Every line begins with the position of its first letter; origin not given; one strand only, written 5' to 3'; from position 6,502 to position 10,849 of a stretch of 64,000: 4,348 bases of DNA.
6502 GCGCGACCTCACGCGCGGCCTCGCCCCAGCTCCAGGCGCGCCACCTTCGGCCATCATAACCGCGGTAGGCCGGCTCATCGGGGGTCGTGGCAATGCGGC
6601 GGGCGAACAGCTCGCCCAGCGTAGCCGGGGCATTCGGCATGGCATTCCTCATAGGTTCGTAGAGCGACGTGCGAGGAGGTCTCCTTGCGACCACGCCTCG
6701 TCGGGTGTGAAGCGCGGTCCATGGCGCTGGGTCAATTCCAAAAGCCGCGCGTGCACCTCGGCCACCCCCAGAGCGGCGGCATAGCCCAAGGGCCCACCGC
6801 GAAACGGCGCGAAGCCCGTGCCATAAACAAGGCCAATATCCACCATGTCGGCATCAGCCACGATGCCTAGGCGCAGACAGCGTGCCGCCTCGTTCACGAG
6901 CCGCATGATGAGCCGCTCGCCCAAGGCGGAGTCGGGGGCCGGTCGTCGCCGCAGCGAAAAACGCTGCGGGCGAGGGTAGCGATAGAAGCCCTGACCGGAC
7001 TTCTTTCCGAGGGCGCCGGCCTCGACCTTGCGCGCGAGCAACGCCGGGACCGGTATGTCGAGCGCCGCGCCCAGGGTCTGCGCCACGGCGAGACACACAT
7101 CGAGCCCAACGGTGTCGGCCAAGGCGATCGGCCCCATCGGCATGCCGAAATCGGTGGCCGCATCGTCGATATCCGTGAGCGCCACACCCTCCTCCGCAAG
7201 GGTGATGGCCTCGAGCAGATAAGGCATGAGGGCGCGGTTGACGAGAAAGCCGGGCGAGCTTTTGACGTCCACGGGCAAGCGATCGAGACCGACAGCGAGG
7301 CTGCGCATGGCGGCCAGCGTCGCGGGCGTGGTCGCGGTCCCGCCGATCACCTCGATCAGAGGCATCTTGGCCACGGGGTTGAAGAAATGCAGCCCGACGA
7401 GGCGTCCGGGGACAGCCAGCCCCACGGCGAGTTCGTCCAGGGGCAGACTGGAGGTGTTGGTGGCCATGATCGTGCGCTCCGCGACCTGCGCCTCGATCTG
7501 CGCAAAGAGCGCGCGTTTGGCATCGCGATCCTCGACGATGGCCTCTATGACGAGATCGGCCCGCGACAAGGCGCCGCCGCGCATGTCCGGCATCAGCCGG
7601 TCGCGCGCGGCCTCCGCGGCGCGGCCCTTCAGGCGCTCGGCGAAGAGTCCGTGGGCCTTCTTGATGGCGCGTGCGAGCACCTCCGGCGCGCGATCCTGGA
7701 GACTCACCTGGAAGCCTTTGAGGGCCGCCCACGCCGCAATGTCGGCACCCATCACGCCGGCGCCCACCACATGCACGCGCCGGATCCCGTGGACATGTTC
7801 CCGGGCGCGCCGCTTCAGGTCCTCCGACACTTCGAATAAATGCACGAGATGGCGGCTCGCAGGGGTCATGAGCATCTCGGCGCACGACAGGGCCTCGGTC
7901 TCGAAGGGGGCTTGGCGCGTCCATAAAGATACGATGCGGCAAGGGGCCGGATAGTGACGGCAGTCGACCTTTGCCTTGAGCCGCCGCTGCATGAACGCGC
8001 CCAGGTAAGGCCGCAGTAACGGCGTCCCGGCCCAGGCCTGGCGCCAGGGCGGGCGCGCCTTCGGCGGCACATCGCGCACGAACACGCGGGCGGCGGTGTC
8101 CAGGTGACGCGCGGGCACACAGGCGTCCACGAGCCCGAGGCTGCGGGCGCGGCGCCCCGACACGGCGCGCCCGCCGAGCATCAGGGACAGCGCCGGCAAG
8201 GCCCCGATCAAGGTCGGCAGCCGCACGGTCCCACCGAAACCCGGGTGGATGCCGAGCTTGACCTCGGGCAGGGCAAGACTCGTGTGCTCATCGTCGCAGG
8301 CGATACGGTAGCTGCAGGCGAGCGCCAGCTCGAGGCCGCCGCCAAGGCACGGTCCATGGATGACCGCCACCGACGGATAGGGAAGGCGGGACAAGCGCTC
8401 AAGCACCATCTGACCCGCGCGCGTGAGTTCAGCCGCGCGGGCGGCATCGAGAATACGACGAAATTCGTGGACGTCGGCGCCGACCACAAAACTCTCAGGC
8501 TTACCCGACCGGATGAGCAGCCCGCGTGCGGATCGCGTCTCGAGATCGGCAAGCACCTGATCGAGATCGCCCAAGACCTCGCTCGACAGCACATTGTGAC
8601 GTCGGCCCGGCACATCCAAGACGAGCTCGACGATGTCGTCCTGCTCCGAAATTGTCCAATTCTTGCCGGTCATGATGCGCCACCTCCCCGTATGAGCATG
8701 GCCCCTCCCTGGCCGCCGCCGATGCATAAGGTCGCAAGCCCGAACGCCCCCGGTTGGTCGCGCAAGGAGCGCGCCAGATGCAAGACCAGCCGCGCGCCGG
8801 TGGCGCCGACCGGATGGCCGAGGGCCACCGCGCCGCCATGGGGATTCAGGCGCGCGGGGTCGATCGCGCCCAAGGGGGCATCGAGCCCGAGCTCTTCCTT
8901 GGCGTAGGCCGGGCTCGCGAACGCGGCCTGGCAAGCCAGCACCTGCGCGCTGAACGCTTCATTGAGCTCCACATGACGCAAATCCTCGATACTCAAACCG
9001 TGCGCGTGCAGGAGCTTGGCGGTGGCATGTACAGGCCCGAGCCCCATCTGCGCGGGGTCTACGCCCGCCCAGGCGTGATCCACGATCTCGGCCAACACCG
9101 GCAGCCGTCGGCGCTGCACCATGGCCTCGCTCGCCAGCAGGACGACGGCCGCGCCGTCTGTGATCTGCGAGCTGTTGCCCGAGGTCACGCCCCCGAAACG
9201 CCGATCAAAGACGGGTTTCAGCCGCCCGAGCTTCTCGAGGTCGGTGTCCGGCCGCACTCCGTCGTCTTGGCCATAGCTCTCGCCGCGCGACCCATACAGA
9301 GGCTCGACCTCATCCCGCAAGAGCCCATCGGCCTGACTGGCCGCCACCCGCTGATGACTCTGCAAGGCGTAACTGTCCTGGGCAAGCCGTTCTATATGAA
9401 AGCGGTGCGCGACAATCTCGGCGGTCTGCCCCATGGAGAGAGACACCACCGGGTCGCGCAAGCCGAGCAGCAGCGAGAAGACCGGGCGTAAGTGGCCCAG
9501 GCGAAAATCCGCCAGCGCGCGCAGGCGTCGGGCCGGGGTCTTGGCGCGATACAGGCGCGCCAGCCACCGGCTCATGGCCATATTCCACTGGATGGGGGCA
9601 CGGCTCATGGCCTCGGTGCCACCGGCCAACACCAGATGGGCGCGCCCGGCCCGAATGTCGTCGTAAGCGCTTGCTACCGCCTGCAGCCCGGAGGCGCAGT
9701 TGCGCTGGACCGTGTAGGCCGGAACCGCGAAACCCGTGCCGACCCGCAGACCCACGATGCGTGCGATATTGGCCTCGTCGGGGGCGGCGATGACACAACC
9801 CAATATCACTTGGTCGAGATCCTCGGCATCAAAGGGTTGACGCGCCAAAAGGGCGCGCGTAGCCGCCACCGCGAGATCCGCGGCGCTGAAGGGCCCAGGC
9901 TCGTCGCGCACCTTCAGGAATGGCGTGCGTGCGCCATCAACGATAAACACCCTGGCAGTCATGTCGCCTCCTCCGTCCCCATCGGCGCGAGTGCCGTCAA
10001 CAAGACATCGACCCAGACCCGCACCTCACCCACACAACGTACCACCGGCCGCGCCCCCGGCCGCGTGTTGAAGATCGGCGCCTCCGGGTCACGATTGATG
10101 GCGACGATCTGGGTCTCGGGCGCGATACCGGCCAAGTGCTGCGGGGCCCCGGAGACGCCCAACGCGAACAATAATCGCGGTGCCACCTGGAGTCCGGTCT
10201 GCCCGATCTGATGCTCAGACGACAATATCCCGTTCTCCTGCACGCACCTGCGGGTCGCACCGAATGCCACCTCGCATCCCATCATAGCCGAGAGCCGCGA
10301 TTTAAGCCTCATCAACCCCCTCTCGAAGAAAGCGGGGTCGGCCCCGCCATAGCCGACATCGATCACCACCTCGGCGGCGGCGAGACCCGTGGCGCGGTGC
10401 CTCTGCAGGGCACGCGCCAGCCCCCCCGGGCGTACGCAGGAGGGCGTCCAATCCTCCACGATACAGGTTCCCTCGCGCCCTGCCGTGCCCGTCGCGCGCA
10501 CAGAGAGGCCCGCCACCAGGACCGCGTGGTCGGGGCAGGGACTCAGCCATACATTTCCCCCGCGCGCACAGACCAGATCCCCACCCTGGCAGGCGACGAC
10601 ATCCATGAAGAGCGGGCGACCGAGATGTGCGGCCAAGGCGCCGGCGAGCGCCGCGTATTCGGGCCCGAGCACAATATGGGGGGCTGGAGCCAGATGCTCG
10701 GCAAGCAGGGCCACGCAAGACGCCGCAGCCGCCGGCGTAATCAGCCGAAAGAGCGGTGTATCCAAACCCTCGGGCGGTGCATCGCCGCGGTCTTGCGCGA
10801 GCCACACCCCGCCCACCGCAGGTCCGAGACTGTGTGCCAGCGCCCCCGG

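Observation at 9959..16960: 2333-aa single polypeptide fusing ETF-quinone oxidoreductase (FixC/FixX-like), two ACAD modules and EtfB/EtfA modules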

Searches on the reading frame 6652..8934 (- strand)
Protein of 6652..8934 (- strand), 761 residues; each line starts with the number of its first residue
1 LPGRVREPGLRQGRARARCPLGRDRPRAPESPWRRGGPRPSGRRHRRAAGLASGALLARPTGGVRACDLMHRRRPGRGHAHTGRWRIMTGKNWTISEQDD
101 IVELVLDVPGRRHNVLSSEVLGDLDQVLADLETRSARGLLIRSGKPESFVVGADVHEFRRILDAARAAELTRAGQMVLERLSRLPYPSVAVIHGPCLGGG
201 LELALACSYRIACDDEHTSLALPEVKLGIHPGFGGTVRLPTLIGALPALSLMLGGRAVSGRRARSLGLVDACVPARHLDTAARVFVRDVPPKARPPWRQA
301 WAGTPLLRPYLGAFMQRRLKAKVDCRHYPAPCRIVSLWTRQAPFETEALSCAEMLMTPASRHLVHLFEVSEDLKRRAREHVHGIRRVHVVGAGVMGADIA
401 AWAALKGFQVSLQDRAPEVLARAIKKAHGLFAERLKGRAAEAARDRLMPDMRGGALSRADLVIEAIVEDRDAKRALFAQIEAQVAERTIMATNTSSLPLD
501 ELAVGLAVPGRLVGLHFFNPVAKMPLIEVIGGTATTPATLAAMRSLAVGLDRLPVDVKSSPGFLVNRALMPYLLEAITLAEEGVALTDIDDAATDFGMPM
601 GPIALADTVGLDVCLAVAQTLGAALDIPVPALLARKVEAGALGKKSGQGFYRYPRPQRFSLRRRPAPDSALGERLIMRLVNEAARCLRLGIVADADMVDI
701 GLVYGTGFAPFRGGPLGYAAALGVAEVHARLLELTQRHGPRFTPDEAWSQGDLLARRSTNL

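Call 10: search_protein_families(library=pfam, proteins=[window:6652-8934:-], max_evalue=0.001)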
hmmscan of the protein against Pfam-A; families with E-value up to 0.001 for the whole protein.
window:6652-8934:- (761 aa): 6 families
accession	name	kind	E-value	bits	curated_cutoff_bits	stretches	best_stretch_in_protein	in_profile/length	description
PF02737.24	3HCDH_N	-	2.7e-46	158.2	22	1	387-558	2-178/180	3-hydroxyacyl-CoA dehydrogenase, NAD binding domain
PF00725.27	3HCDH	-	1.4e-29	102.8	22.1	1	562-653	1-97/97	3-hydroxyacyl-CoA dehydrogenase, C-terminal domain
PF00378.25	ECH_1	-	1.1e-28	100.7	27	1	101-287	6-188/251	Enoyl-CoA hydratase/isomerase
PF16113.10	ECH_2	-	3.8e-21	76.4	27.2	1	112-281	11-180/335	Enoyl-CoA hydratase/isomerase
PF07992.20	Pyr_redox_2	-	9.5e-05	22.4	26.1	1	365-432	128-189/291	Pyridine nucleotide-disulphide oxidoreductase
PF03446.21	NAD_binding_2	-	0.00028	21.4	21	1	387-497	2-96/161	NAD binding domain of 6-phosphogluconate dehydrogenase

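Call 76: search_protein_families(library=ncbifam, proteins=[window:6652-8685:-], max_evalue=1e-10)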
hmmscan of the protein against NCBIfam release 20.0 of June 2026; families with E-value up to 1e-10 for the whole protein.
window:6652-8685:- (678 aa): 73 families (the best 25 are shown)
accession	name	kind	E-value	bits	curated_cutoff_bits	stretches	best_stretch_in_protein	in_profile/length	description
NF008363.0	PRK11154.1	equivalog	1e-155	519.7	869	1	14-664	12-694/708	fatty acid oxidation complex subunit alpha FadJ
TIGR02440.1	FadJ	equivalog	4.5e-136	454.9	968.45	1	14-663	7-686/699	fatty acid oxidation complex subunit alpha FadJ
NF008727.0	PRK11730.1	equivalog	1.5e-131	440.1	870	1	14-647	13-686/717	fatty acid oxidation complex subunit alpha FadB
TIGR02441.1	fa_ox_alpha_mit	equivalog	9.9e-122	407.4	964.65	2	239-662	266-722/737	fatty acid oxidation complex subunit alpha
TIGR02437.1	FadB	equivalog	5.4e-113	378.7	933.55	1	15-645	14-684/714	fatty acid oxidation complex subunit alpha FadB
NF006124.0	PRK08268.1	subfamily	5.4e-77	259.9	508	1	300-575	6-292/507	3-hydroxyacyl-CoA dehydrogenase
NF004474.0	PRK05808.1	subfamily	2.7e-70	236.9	408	1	301-570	3-282/283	3-hydroxybutyryl-CoA dehydrogenase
TIGR02279.1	PaaC-3OHAcCoADH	equivalog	6.2e-67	226.5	669.4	1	302-572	6-287/503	3-hydroxyacyl-CoA dehydrogenase PaaH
NF005875.0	PRK07819.1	subfamily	9.9e-61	205.7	319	1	300-570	4-286/287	3-hydroxybutyryl-CoA dehydrogenase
NF005715.0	PRK07530.1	equivalog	1e-58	199.1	420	1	301-572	4-285/292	3-hydroxybutyryl-CoA dehydrogenase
NF006722.0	PRK09260.1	equivalog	4.1e-53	180.5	429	1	301-572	2-283/289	3-hydroxyacyl-CoA dehydrogenase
NF004699.0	PRK06035.1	equivalog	6.8e-49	166.6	500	1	301-561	3-276/294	3-hydroxyacyl-CoA dehydrogenase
NF042925.1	FHMPC_DH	equivalog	9.4e-49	166.3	500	1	303-579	2-289/304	5-formyl-3-hydroxy-2-methylpyridine 4-carboxylate 5-dehydrogenase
NF006143.0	PRK08293.1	equivalog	1.6e-48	165.5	312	1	301-573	4-290/291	3-hydroxyacyl-CoA dehydrogenase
NF052272.1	Staph_FadB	exception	5.3e-44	150.5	999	1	301-576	3-294/752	3-hydroxyacyl-CoA dehydrogenase/crotonase FadB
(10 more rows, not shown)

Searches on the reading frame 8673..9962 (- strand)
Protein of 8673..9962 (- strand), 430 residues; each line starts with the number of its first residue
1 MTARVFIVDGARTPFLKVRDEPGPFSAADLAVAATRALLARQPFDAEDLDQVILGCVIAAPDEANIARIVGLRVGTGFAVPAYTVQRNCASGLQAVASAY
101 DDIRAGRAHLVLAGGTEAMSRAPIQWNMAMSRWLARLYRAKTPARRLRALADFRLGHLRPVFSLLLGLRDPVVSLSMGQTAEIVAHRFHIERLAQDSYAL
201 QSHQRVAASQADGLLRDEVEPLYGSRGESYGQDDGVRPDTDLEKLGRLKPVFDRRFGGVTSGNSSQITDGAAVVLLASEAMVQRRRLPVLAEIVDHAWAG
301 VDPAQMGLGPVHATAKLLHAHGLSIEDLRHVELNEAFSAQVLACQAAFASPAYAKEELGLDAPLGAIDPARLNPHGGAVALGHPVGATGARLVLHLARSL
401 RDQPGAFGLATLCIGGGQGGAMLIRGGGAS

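Call 10: search_protein_families(library=pfam, proteins=[window:8673-9962:-], max_evalue=0.001)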
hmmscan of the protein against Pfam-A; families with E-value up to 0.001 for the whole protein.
window:8673-9962:- (430 aa): 3 families
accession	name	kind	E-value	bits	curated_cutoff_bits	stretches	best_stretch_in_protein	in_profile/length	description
PF00108.29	Thiolase_N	-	3.2e-60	204.2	26.4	1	5-279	1-259/260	Thiolase, N-terminal domain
PF02803.24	Thiolase_C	-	4.7e-39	133.2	27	1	288-425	2-122/123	Thiolase, C-terminal domain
PF00109.32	ketoacyl-synt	-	2.2e-08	34.4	20.8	1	77-122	162-207/252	Beta-ketoacyl synthase, N-terminal domain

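Call 76: search_protein_families(library=ncbifam, proteins=[window:8673-9962:-], max_evalue=1e-10)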
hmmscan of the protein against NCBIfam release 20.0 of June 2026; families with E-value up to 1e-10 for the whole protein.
window:8673-9962:- (430 aa): 34 families (the best 25 are shown)
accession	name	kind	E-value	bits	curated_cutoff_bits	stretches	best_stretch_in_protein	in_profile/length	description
NF006030.0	PRK08170.1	equivalog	1.3e-190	633.7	593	1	3-424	10-430/434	acetyl-CoA C-acetyltransferase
TIGR01930.1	AcCoA-C-Actrans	subfamily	8.2e-130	433.2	240.55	1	7-424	1-384/385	acetyl-CoA C-acyltransferase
NF006516.0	PRK08963.1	equivalog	1.6e-103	346.8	560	1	3-424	13-433/436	acetyl-CoA C-acyltransferase FadI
NF006740.0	PRK09268.1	equivalog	7.2e-99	331.7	539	1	3-424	11-429/431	acetyl-CoA C-acetyltransferase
TIGR02430.1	pcaF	equivalog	8.4e-91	305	597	1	4-424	2-397/400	3-oxoadipyl-CoA thiolase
NF006551.0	PRK09050.1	subfamily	2.2e-88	297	605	1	4-424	3-398/401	3-oxoadipyl-CoA thiolase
NF006552.0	PRK09051.1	subfamily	4.4e-88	296.2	565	1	2-424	3-392/395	beta-ketothiolase BktB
NF004853.0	PRK06205.1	subfamily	4e-86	289.5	551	1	4-424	3-400/404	acetyl-CoA C-acetyltransferase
TIGR02446.1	FadI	equivalog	7.3e-86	288.9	711.55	1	3-424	7-427/430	acetyl-CoA C-acyltransferase FadI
NF042999.1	bketothiol_BktB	equivalog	1.4e-83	281.4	725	1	1-423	1-390/394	beta-ketothiolase BktB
NF006553.0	PRK09052.1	equivalog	4.2e-82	276.3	567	2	173-424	150-396/399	acetyl-CoA C-acyltransferase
NF005890.0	PRK07851.1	equivalog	3.9e-78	263.2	580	1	25-424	25-402/406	acetyl-CoA C-acetyltransferase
NF006001.0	PRK08131.1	equivalog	9.9e-78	261.8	622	1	5-424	4-397/401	3-oxoadipyl-CoA thiolase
NF006510.0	PRK08947.1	equivalog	1.2e-77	261.4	519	2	174-423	144-383/387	acetyl-CoA C-acyltransferase FadA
NF004206.0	PRK05656.1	subfamily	2.9e-77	260.3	688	1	5-424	4-390/392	acetyl-CoA C-acetyltransferase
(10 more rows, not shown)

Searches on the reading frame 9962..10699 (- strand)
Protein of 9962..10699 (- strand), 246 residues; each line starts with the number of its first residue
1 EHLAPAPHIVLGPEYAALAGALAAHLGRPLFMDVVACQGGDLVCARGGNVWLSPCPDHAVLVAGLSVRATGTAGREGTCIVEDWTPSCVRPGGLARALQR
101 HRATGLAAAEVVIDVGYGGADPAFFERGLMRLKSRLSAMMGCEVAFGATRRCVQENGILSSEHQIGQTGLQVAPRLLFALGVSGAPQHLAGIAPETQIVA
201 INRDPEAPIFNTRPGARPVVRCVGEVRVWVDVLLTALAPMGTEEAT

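Call 19: search_protein_families(library=pfam, proteins=[window:9962-10699:-], max_evalue=10)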
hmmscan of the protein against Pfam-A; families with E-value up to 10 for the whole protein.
window:9962-10699:- (246 aa): 1 family
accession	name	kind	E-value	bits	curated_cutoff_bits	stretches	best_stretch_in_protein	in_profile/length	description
PF00766.25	ETF_alpha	-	1.3e-17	64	27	1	106-192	2-80/81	Electron transfer flavoprotein FAD-binding domain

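Call 68: search_solved_structures(query=window:9962-10699:-, max_evalue=0.001, show_alignments=2)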
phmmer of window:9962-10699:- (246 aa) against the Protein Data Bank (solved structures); distinct sequences matched with E-value up to 0.001: 14.
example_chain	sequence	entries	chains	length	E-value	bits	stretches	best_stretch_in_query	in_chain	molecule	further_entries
1efv_A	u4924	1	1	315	1.3e-16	64.1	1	24-212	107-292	ELECTRON TRANSFER FLAVOPROTEIN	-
1t9g_R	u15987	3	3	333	1.4e-16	63.9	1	24-212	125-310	Electron transfer flavoprotein alpha-subunit, mitochondrial | Electron transfer flavoprotein alpha-subunit, mitochondrial precursor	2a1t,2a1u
5ow0_A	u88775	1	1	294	1.6e-16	63.7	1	16-212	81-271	Electron transfer flavoprotein, alpha subunit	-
7koe_B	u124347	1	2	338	3.7e-16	62.6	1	47-212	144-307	Electron transfer flavoprotein, alpha subunit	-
1efp_A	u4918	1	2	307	4e-14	55.9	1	135-211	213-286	PROTEIN (ELECTRON TRANSFER FLAVOPROTEIN)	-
4kpu_A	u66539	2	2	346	7.6e-13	51.7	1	130-211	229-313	Electron transfer flavoprotein alpha subunit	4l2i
6fah_A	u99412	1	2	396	3e-12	49.8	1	106-212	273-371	Caffeyl-CoA reductase-Etf complex subunit CarE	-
5ol2_A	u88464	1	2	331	3.6e-12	49.5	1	135-212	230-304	Electron transfer flavoprotein large subunit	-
7qh2_A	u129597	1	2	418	4.1e-11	46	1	99-212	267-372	Lactate dehydrogenase (NAD(+),ferredoxin) subunit LctC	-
1o94_D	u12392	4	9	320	1.6e-08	37.6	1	150-212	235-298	ELECTRON TRANSFER FLAVOPROTEIN ALPHA-SUBUNIT | ELECTRON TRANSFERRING FLAVOPROTEIN ALPHA-SUBUNIT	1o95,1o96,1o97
3clu_D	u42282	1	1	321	2.4e-08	37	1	151-212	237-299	Electron transfer flavoprotein subunit alpha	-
3clt_D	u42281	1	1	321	2.6e-08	36.9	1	147-212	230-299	Electron transfer flavoprotein subunit alpha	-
3clr_D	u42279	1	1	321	3.1e-08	36.6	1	148-212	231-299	Electron transfer flavoprotein subunit alpha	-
3cls_D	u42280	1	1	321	3.1e-08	36.6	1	153-212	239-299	Electron transfer flavoprotein subunit alpha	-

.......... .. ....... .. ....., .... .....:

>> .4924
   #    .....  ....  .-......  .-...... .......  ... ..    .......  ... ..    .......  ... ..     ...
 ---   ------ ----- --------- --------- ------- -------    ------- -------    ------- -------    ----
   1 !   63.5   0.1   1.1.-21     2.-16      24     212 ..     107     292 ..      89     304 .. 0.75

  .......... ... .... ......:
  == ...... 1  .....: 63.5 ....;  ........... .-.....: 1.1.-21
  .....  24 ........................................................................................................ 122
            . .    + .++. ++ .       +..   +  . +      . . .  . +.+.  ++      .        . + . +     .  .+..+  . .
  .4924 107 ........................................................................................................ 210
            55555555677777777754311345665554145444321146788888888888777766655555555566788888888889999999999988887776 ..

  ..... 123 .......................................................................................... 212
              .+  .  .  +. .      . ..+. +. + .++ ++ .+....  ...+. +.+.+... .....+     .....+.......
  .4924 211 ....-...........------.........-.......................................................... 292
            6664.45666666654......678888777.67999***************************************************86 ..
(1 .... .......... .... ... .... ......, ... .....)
